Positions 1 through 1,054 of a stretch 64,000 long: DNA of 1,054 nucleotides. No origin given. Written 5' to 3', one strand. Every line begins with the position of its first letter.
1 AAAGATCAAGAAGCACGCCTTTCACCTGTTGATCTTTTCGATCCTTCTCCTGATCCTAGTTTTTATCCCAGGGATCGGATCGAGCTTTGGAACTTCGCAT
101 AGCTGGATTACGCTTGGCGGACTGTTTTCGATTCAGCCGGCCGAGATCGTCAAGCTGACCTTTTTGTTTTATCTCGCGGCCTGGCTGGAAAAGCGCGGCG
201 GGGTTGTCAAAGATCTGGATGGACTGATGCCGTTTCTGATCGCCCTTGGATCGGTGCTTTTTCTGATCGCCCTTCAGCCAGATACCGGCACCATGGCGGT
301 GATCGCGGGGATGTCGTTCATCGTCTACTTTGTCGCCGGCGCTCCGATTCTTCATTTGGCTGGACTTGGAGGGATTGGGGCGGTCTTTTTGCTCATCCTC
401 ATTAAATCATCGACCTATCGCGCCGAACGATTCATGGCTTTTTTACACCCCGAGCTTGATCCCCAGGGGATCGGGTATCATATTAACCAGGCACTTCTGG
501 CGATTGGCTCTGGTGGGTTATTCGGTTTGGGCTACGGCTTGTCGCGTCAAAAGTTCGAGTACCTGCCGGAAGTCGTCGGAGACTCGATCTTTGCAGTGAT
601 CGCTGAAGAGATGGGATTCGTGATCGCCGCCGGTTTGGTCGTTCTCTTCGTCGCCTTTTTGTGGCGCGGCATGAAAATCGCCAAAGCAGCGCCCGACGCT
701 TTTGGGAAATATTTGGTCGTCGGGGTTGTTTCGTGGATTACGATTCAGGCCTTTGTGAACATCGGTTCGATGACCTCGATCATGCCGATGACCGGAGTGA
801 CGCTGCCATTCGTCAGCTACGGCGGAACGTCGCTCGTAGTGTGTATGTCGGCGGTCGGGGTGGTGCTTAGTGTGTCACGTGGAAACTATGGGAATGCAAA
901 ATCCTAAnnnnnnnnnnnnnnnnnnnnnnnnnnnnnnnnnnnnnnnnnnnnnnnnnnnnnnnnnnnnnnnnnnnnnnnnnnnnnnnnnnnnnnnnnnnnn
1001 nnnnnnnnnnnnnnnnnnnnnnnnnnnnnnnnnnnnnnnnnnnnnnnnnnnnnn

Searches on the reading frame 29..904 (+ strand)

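Call 50: search_protein_families(library=pfam, proteins=[window:29-904:+], max_evalue=0.00001)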
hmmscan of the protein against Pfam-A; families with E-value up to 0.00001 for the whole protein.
window:29-904:+ (292 aa): 1 family
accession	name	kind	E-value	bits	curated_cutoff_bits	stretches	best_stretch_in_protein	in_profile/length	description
PF01098.24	FTSW_RODA_SPOVE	-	9e-82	275.3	26.4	1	1-285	71-353/356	Cell cycle protein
